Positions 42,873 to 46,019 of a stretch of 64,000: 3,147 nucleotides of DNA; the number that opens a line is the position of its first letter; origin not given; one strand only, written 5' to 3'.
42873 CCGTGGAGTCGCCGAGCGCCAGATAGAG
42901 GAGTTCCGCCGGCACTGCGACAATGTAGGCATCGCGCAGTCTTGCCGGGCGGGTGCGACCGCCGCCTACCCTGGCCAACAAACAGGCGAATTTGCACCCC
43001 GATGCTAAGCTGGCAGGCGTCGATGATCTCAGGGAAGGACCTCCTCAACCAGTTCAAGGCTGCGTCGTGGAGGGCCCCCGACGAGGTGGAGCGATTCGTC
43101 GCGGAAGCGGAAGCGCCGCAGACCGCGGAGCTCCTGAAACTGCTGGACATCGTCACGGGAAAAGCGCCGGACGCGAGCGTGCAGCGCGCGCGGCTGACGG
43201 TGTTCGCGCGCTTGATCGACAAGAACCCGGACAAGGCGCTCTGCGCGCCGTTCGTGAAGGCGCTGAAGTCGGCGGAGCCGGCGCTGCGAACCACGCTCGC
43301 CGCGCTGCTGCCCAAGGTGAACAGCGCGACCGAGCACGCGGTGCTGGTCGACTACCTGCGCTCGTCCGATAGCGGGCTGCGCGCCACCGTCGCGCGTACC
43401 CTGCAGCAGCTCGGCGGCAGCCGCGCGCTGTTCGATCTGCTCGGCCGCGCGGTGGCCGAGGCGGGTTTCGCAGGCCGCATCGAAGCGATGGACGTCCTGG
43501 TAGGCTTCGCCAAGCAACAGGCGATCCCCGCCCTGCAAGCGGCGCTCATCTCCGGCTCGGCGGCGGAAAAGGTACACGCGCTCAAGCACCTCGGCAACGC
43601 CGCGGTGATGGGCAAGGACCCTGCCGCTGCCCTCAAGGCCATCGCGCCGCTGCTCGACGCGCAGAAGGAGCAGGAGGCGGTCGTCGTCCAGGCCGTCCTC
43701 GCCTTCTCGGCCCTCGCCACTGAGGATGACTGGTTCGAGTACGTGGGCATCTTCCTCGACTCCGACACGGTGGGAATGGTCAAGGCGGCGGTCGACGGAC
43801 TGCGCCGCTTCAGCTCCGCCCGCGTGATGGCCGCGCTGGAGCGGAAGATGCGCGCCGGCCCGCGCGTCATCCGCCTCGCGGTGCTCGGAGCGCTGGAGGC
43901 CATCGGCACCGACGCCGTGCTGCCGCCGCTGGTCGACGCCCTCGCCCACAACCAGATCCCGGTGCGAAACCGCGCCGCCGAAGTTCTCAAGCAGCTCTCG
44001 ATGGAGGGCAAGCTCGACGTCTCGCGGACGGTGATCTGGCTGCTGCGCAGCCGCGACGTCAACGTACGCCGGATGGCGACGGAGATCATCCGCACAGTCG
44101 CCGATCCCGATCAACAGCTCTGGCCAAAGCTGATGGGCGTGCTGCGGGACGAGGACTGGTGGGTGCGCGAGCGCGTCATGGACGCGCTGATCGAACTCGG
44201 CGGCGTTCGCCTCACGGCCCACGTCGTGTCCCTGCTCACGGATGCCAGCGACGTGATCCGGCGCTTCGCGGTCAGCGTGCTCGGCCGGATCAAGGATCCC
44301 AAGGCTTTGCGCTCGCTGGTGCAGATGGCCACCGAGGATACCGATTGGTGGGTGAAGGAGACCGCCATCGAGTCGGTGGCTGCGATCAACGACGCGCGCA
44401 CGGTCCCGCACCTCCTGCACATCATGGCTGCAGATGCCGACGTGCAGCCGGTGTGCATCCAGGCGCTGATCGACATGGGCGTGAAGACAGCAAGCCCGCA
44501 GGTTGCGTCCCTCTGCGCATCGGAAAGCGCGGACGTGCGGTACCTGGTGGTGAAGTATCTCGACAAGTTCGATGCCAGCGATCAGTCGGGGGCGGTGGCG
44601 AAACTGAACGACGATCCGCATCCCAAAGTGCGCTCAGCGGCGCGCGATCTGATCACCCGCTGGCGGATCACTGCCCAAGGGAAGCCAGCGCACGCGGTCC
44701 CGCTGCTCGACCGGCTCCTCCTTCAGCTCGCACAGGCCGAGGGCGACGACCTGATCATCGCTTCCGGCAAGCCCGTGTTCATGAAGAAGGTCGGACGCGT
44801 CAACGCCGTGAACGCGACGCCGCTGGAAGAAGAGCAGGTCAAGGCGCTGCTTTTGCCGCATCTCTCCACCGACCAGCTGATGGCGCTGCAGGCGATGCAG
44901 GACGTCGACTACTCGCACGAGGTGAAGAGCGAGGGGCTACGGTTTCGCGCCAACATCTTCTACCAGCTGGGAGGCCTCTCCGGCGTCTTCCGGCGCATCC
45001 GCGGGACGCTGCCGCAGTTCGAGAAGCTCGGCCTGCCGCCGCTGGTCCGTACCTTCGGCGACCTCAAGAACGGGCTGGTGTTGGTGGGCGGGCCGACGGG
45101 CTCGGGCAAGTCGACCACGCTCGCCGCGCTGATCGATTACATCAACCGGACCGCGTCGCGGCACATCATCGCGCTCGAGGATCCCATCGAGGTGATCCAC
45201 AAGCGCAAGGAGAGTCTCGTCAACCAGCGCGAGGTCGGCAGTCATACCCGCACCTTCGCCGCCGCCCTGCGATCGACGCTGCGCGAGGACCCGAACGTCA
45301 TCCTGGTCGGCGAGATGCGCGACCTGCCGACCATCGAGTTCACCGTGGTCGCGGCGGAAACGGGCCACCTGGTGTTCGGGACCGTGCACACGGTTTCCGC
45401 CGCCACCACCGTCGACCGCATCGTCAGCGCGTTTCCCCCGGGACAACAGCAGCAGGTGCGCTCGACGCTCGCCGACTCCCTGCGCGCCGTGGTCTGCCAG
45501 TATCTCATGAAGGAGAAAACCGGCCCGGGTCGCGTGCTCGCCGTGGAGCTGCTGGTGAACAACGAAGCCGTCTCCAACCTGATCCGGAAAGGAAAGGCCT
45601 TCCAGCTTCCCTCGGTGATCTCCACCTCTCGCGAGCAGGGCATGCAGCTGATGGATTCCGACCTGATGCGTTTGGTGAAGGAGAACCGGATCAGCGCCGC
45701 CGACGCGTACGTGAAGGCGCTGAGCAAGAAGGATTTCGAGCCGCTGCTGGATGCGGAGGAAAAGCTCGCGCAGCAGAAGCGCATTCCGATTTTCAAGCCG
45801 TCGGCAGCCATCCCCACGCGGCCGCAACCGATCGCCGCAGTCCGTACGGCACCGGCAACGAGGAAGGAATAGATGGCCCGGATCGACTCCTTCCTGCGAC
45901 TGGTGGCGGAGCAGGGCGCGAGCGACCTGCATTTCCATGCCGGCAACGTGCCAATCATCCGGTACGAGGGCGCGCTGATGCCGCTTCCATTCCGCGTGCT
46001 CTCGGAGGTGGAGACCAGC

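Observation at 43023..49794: Orphan, translationally coupled operon: HEAT::PilT fusion, PilT paralog, repeat-domain Ser/Thr kinase, PAP2 phosphatase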

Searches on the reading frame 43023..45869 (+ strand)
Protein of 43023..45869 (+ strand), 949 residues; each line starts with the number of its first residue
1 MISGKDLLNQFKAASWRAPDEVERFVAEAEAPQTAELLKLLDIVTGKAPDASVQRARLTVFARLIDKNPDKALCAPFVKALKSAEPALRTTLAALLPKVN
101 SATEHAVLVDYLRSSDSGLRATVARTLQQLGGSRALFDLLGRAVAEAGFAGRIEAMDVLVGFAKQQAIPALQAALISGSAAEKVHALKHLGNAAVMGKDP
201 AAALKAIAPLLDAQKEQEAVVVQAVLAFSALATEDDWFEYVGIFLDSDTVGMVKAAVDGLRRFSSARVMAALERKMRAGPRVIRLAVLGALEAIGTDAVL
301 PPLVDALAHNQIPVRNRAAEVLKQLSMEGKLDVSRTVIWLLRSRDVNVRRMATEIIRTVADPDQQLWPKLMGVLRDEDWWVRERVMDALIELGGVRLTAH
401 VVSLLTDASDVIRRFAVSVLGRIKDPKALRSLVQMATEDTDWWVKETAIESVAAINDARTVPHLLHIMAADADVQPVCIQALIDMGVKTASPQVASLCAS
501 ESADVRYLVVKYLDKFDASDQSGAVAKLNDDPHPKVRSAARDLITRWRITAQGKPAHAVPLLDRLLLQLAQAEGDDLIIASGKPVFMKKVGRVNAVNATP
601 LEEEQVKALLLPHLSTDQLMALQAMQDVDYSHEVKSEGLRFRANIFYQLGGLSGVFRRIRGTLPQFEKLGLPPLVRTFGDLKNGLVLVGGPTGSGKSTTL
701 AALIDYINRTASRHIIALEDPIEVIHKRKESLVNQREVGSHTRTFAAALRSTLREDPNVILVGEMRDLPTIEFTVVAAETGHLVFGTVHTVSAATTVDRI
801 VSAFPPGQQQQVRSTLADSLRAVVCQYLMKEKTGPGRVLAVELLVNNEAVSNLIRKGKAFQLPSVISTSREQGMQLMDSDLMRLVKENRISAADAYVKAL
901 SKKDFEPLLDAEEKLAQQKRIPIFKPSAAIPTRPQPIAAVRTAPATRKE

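Call 8: search_protein_families(library=pfam, proteins=[window:43023-45869:+], max_evalue=0.01)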
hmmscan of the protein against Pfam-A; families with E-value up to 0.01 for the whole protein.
window:43023-45869:+ (949 aa): 9 families
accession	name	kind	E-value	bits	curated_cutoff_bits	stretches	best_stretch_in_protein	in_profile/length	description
PF13646.12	HEAT_2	-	1e-38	131.9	27.7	5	400-481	3-86/88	HEAT repeats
PF00437.27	T2SSE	-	8.2e-38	130.4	24.9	1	682-831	141-280/370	Type II/IV secretion system protein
PF02985.28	HEAT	-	2.3e-12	46.4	23.5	0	367-392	2-27/31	HEAT repeat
PF03130.22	HEAT_PBS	-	1.7e-07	31.5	20.9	0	283-309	1-27/27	PBS lyase HEAT-like repeat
PF13191.12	AAA_16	-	0.0018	19.2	32.6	1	684-737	25-83/167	AAA ATPase domain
PF04851.21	ResIII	-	0.0027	18.1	22.5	1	686-795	26-114/164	Type III restriction enzyme, res subunit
PF00514.29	Arm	-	0.0043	17.5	20.6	0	299-326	13-40/41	Armadillo/beta-catenin-like repeat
PF06414.18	Zeta_toxin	-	0.0086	16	22.3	0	685-750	18-84/199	Zeta toxin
PF08711.16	Med26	-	0.0091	16.2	20.6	0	524-548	24-49/52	TFIIS helical bundle-like domain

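Call 9: search_protein_families(library=ncbifam, proteins=[window:43023-45869:+], max_evalue=0.01)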
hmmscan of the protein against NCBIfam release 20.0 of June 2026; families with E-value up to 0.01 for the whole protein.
window:43023-45869:+ (949 aa): 22 families
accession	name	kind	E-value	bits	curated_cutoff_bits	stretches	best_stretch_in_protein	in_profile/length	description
TIGR01420.1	pilT_fam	subfamily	6.3e-121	403.8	319.1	1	562-903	2-342/343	PilT/PilU family type 4a pilus ATPase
TIGR02525.1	plasmid_TraJ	equivalog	9.9e-42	143.2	368.3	1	564-896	14-364/372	plasmid transfer ATPase TraJ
TIGR02524.1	dot_icm_DotB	equivalog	3.9e-37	128.3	463.3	1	562-891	6-346/358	Dot/Icm type IV secretion system ATPase DotB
TIGR02533.1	type_II_gspE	equivalog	8.1e-34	117.1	630.25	1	682-801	242-357/486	type II secretion system ATPase GspE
TIGR02538.1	type_IV_pilB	equivalog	1.6e-32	112.9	675.65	1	683-802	316-431/564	type IV-A pilus assembly ATPase PilB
NF041000.1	ATPase_ComGA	equivalog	7e-32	110.5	300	1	681-829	126-265/267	competence type IV pilus ATPase ComGA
NF007755.0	PRK10436.1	equivalog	5.3e-31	107.8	617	1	626-831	156-357/465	type II secretion system protein GspE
NF053534.1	T4PilAsmATPsTfpB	equivalog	3.4e-27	95.1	850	1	681-801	334-450/584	type IV pilus assembly ATPase TfpB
NF045915.1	PhycobilmeDegNblB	equivalog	9.4e-17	61.3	300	1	405-541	76-213/214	phycobilisome degradation protein NblB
NF058587.1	archaellum_moto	equivalog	4.3e-15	55.5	550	1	686-862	278-451/527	archaellum flagellar ATPase motor FlaI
NF058502.1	phyc_lyase_CpcE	equivalog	5.3e-14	52.3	330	1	412-473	58-118/260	C-phycocyanin alpha-cysteine-84 phycocyanobilin lyase subunit CpcE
TIGR02782.1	TrbB_P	equivalog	4.7e-13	49.1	304.55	1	686-825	139-277/303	P-type conjugative transfer ATPase TrbB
TIGR02788.1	VirB11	equivalog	1.2e-11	44.2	249.95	1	686-803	147-265/308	P-type DNA transfer ATPase VirB11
NF010407.0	PRK13833.1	subfamily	5.1e-10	39.3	499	1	686-838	147-293/323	conjugal transfer protein TrbB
NF053672.1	bindosome_BasE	exception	1.2e-08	34.1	1000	1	687-813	274-401/512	bindosome assembly system ATPase subunit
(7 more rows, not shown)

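Call 14: find_homologous_proteins(query=window:43023-45869:+, max_evalue=1e-10)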
Query window:43023-45869:+ (949 aa): 567 proteins with E <= 1e-10 among 8000 candidates; the best 120 are listed.
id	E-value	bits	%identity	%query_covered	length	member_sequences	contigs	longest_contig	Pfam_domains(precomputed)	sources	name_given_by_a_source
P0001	0.0e+0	2037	99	100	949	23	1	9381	PF00437.27,PF02985.29,PF03130.23,PF13646.13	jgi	-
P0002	0.0e+0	1987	82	100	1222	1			PF13173.13,PF00437.27,PF13604.13,PF02985.29,PF13245.13,PF13555.13,PF00004.36,PF13401.13,PF04851.22,PF13191.13,PF06414.19,PF01935.24,PF24883.3,PF00005.34,PF12775.14,PF03130.23,PF13476.13,PF01580.25,PF13646.13,PF25199.2,PF20720.4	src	-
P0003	0.0e+0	1983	97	100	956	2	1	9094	PF00437.27,PF02985.29,PF03130.23,PF13646.13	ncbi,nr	ncbi:MAG: PilT/PilU family type 4a pilus ATPase [Deltaproteobacteria bacterium]|nr:MAG: PilT/PilU fa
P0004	0.0e+0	1866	91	99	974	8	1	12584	PF00437.27,PF02985.29,PF03130.23,PF13646.13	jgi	jgi:twitching motility protein PilT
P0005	0.0e+0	1761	85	99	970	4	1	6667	PF00437.27,PF02985.29,PF03130.23,PF13646.13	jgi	-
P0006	0.0e+0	1749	85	98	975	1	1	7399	PF00437.27,PF02985.29,PF03130.23,PF13646.13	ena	-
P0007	0.0e+0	1748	85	97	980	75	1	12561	PF00437.27,PF02985.29,PF03130.23,PF13646.13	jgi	-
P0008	0.0e+0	1747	85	97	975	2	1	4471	PF00437.27,PF02985.29,PF03130.23,PF13646.13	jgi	jgi:twitching motility protein PilT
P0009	0.0e+0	1735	85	98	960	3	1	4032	PF00437.27,PF02985.29,PF03130.23,PF13646.13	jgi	jgi:twitching motility protein PilT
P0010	0.0e+0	1734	85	98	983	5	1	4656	PF00437.27,PF02985.29,PF03130.23,PF13646.13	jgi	-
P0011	0.0e+0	1732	84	97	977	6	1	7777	PF00437.27,PF02985.29,PF03130.23,PF13646.13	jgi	jgi:twitching motility protein PilT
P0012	0.0e+0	1730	84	99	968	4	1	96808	PF00437.27,PF02985.29,PF03130.23,PF13646.13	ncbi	-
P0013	0.0e+0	1726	84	98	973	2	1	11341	PF00437.27,PF02985.29,PF03130.23,PF13646.13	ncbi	-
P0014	0.0e+0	1723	85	97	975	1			PF00437.27,PF02985.29,PF13646.13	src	-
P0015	0.0e+0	1702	83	97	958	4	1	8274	PF00437.27,PF02985.29,PF03130.23,PF13646.13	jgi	jgi:twitching motility protein PilT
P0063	0.0e+0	1245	52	95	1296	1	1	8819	PF13173.13,PF00437.27,PF13604.13,PF02985.29,PF13245.13,PF13555.13,PF00004.36,PF13401.13,PF04851.22,PF13191.13,PF06414.19,PF02492.26,PF01935.24,PF24883.3,PF00005.34,PF12775.14,PF03130.23,PF13513.13,PF01580.25,PF13646.13,PF25199.2,PF20720.4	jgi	jgi:twitching motility protein PilT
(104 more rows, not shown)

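Call 35: search_solved_structures(query=window:43023-45869:+, max_evalue=0.00001, show_alignments=1)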
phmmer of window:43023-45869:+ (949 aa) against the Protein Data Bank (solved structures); distinct sequences matched with E-value up to 0.00001: 49.
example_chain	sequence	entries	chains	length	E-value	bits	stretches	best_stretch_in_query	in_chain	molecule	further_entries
3jvu_A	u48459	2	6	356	9.3e-86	292.3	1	566-905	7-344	Twitching mobility protein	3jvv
2gsz_A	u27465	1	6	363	1.4e-84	288.4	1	572-909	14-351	twitching motility protein PilT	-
2ewv_A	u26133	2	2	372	1.5e-84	288.3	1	571-908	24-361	twitching motility protein PilT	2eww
5zfq_A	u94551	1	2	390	2.1e-80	274.6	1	562-911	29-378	Twitching motility pilus retraction protein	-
6ojx_A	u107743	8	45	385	2.3e-79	271.1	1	562-891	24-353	Twitching motility pilus retraction ATPase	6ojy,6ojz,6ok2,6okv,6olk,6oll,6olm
5fl3_A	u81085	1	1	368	4.7e-73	250.3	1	562-909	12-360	PILI RETRACTION PROTEIN PILT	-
2eyu_A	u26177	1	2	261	5.3e-73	250.1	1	662-908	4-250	twitching motility protein PilT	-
9n32_A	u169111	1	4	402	2e-69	238.3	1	563-908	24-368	PilU protein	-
10my_A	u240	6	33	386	5.7e-64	220.2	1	571-909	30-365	PilT/PilU family type 4a pilus ATPase | Twitching motility protein PilT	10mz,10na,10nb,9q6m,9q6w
6geb_A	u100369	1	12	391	1.4e-33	119.7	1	554-885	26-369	DotB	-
6ft5_A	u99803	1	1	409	1.4e-32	116.3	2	326-465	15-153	alphaRep A3_A3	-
9sah_A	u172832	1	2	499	6e-29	104.3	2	278-468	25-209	E4-NB2 synthetic fusion protein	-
6fsq_A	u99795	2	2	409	1.6e-27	99.7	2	326-465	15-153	alphaRep A3_bGFPD | A3_bGFPD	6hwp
6gef_A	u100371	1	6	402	2.9e-25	92.1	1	655-842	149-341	Type IV secretion system protein DotB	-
5zfr_A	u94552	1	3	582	1.9e-23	86.1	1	640-802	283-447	Type IV pilus biogenesis ATPase PilB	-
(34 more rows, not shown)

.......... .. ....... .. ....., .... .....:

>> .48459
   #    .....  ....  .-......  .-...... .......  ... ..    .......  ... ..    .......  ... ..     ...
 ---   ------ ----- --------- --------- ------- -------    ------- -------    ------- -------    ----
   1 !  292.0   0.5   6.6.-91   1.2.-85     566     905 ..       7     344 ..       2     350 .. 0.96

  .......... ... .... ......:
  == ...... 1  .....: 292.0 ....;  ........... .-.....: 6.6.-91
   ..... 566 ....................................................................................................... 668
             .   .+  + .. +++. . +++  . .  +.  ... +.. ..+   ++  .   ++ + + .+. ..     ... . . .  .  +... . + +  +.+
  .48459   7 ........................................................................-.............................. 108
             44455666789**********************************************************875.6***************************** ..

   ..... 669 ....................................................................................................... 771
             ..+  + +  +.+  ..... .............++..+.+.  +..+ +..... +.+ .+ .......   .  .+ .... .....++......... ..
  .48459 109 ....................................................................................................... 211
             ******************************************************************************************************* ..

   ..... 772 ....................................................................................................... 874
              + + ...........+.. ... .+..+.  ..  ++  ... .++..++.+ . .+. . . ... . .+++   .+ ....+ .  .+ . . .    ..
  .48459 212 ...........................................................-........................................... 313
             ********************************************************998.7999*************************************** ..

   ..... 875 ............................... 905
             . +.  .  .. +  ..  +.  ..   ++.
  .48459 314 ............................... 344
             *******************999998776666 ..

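Call 59: predict_structure(alignment_id=A2)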
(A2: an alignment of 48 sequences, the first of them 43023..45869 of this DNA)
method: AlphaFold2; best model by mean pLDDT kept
length: 949 residues; sequences in the alignment: 48
mean_pLDDT: 81.9   pTM: 0.46
mean pLDDT of the five models: 81.9, 81.0, 79.3, 78.6, 78.3
residues with pLDDT >= 90: 363; 70-90: 413; 50-70: 113; < 50: 60
segments of 3 or more residues with pLDDT < 50: 553-558, 720-744, 921-949
pLDDT, mean of each block of 10 residues (from residue 1): 77 84 87 91 85 89 92 93 91 93 91 93 92 88 92 95 93 94 96 90 95 89 96 95 93 95 94 93 95 90 86 89 83 70 69 68 66 65 70 79 87 88 90 93 92 93 94 93 93 92 91 91 86 81 81 48 83 80 81 77 86 81 72 69 75 79 68 85 90 78 75 62 37 36 49 63 75 80 87 89 87 91 90 79 91 92 82 80 89 86 84 67 42 39 36
secondary structure, 60 per line:
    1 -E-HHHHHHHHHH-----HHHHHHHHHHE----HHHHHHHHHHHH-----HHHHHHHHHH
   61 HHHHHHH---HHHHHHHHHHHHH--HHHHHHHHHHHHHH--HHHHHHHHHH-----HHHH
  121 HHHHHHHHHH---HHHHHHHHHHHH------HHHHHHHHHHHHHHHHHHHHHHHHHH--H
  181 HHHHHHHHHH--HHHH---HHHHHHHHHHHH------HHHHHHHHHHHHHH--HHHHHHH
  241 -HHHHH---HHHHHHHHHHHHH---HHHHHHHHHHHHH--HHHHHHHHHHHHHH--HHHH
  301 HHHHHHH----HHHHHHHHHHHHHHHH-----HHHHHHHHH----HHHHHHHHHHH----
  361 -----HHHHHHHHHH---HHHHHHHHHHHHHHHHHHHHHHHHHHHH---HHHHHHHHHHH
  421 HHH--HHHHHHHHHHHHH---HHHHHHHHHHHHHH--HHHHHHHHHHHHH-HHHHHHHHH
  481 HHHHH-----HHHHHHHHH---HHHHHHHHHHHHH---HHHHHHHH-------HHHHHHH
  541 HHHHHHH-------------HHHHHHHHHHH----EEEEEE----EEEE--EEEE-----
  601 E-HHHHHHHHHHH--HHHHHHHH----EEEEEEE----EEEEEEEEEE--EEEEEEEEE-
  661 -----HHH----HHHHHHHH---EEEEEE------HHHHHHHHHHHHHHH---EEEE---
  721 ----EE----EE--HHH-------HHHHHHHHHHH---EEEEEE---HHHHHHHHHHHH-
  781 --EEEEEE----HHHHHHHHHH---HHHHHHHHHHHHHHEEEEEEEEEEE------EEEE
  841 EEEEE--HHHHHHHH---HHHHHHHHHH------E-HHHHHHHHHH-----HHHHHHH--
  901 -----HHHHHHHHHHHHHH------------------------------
elements in order (helices of 4 or more, strands of 3 or more residues): H4-13 H19-28 H34-45 H51-67 H71-83 H86-99 H102-111 H117-130 H134-145 H152-177 H180-190 H193-196 H200-211 H218-231 H234-240 H242-246 H250-262 H266-278 H281-294 H297-307 H312-327 H333-341 H346-356 H366-375 H379-406 H410-423 H426-438 H442-455 H458-470 H472-485 H491-499 H503-515 H519-526 H534-547 H561-571 E576-581 E586-589 E592-595 H603-613 H616-623 E628-634 E639-648 E651-659 H673-680 E684-689 H696-710 E714-717 H745-755 E759-764 H768-779 E783-788 H793-802 H806-819 E820-830 E837-845 H848-855 H859-868 H877-886 H892-898 H906-919

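Call 64: fold_search(model_id=the predicted structure, library=pdb)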
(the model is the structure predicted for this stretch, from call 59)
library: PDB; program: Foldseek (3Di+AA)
matches with E <= 10: 1672; with E <= 0.001: 441
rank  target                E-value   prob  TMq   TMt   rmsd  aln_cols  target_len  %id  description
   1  6ojz_D                1.1e-24  1.00  0.27  0.65   9.4       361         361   40  PilT4 from Geobacter metallireducens bound to ADP with partial occupancy: C3ocococ conformation (released 2019-11-20)
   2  6ojy_A                1.1e-24  1.00  0.26  0.65  10.1       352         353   41  Methylated PilT4 from Geobacter metallireducens bound to sulfate: C3ocococ conformation (released 2019-11-20)
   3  6ok2_D                1.6e-24  1.00  0.27  0.65   9.3       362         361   40  PilT4 from Geobacter metallireducens bound to ADP: C3ocococ conformation (released 2019-11-20)
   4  6ojx_A                2.5e-24  1.00  0.26  0.65  10.1       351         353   41  PilT4 from Geobacter metallireducens bound to ATP (released 2019-11-20)
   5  6ojx_B                4.3e-24  1.00  0.26  0.65  10.1       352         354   41  PilT4 from Geobacter metallireducens bound to ATP (released 2019-11-20)
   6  6ok2_A                5.2e-24  1.00  0.26  0.65   9.8       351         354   41  PilT4 from Geobacter metallireducens bound to ADP: C3ocococ conformation (released 2019-11-20)
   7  6okv_D                5.2e-24  1.00  0.26  0.64  10.0       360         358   40  PilT4 from Geobacter metallireducens bound to AMP-PNP: C2ccocco conformation (released 2019-11-20)
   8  6ojy_C                6.3e-24  1.00  0.26  0.65  10.0       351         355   41  Methylated PilT4 from Geobacter metallireducens bound to sulfate: C3ocococ conformation (released 2019-11-20)
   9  6ojy_E                7.0e-24  1.00  0.26  0.64   9.9       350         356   41  Methylated PilT4 from Geobacter metallireducens bound to sulfate: C3ocococ conformation (released 2019-11-20)
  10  6ojy_B                9.6e-24  1.00  0.26  0.64  10.0       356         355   40  Methylated PilT4 from Geobacter metallireducens bound to sulfate: C3ocococ conformation (released 2019-11-20)
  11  6ok2_F                9.9e-24  1.00  0.26  0.66   9.8       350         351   41  PilT4 from Geobacter metallireducens bound to ADP: C3ocococ conformation (released 2019-11-20)
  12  6ojy_F                1.3e-23  1.00  0.26  0.65  10.0       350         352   41  Methylated PilT4 from Geobacter metallireducens bound to sulfate: C3ocococ conformation (released 2019-11-20)
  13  5zfq_A                1.6e-23  1.00  0.26  0.64  10.2       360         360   41  Crystal structure of PilT-4, a retraction ATPase motor of Type IV pilus , from Geobacter sulfurreducens (released 2018-09-19)
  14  6okv_B                1.7e-23  1.00  0.26  0.65  10.2       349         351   41  PilT4 from Geobacter metallireducens bound to AMP-PNP: C2ccocco conformation (released 2019-11-20)
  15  6ojz_C                1.7e-23  1.00  0.26  0.65  10.6       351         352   41  PilT4 from Geobacter metallireducens bound to ADP with partial occupancy: C3ocococ conformation (released 2019-11-20)
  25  3jvu_C                9.5e-22  1.00  0.24  0.64  10.1       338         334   45  Crystal structure of unliganded P. aeruginosa PilT (released 2010-07-21)
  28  3jvu_A                5.1e-21  1.00  0.25  0.65   9.0       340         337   45  Crystal structure of unliganded P. aeruginosa PilT (released 2010-07-21)
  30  3jvu_B                2.5e-20  1.00  0.22  0.62  10.4       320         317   45  Crystal structure of unliganded P. aeruginosa PilT (released 2010-07-21)
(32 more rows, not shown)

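Call 79: find_encoding_contigs(protein=P0063, flank=6000, max_places=3)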
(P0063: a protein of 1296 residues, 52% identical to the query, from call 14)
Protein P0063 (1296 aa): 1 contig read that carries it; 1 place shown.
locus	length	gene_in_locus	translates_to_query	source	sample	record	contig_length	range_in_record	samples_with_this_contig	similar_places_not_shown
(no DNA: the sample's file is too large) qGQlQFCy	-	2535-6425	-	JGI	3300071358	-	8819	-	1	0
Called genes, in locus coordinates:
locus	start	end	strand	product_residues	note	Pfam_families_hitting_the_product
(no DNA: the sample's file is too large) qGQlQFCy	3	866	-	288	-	?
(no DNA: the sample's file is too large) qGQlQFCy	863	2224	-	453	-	PF00069:Pkinase, PF07714:PK_Tyr_Ser-Thr, PF01636:APH (faint), PF03109:ABC1 (weak)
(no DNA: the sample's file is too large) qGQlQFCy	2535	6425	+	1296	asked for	PF13191:AAA_16 (faint), PF13513:HEAT_EZ (faint), PF13646:HEAT_2, PF02985:HEAT (faint), PF13646:HEAT_2, PF13646:HEAT_2, PF00437:T2SSE, PF00437:T2SSE, +17 more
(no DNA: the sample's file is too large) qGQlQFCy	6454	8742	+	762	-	PF23774:TPR_GEMI5 (faint), PF14531:Kinase-like (faint), PF00069:Pkinase, PF07714:PK_Tyr_Ser-Thr, PF03109:ABC1 (weak)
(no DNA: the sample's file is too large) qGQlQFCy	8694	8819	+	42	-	?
